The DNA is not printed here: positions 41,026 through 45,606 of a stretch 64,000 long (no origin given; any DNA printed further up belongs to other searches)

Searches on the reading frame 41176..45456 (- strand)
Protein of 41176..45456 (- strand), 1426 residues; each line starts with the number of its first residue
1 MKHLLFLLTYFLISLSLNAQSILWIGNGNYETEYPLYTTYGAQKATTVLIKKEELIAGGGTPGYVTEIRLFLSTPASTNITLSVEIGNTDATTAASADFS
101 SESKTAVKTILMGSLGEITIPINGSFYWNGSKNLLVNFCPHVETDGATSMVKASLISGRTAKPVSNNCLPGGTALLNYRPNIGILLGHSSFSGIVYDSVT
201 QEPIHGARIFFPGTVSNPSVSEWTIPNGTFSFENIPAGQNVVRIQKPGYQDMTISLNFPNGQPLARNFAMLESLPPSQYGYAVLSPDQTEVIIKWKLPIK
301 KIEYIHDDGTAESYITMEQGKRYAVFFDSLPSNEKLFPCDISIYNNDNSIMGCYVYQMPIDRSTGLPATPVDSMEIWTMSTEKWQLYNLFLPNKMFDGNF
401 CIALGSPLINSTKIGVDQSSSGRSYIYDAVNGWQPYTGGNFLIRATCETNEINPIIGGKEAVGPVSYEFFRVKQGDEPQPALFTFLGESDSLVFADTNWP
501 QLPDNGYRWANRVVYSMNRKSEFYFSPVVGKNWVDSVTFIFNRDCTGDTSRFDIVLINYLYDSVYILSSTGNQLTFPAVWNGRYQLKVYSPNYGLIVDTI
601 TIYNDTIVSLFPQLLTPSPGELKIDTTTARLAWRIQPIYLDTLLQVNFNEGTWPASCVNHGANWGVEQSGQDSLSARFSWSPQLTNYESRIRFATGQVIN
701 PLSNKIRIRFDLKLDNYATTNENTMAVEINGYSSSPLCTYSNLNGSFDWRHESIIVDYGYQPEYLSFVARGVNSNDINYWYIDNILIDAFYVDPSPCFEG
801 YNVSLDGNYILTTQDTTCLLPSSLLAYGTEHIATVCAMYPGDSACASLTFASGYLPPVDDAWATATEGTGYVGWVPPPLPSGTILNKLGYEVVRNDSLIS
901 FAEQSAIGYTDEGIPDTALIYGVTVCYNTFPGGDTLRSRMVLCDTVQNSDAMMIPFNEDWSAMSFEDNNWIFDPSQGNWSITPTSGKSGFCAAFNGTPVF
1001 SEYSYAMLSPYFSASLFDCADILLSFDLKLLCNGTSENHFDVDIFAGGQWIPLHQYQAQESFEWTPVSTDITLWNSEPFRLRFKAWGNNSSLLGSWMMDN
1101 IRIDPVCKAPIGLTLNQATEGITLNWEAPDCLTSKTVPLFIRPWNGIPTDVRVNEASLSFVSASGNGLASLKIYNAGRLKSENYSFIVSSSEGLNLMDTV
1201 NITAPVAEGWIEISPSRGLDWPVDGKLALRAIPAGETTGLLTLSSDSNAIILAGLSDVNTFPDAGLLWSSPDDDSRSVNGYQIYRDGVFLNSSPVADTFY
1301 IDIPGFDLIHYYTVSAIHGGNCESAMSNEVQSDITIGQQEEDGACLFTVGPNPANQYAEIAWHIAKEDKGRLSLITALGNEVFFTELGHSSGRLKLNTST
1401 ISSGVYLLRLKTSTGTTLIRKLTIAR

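Call 102: search_protein_families(library=pfam, proteins=[window:41176-45456:-], max_evalue=0.00001)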
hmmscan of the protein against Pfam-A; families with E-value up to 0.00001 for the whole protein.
window:41176-45456:- (1426 aa): 4 families
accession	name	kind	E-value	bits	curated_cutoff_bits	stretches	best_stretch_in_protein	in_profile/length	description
PF13620.12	CarboxypepD_reg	-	7.1e-11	42.7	32.3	1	191-270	2-81/82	Carboxypeptidase regulatory-like domain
PF13715.12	CarbopepD_reg_2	-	9e-09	35.7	32.2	1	192-272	2-78/88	CarboxypepD_reg-like domain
PF18962.6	Por_Secre_tail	-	7.3e-08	33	27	1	1351-1424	3-75/75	Secretion system C-terminal sorting domain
PF08308.17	PEGA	-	4.3e-06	27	20.8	0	578-610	31-63/71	PEGA domain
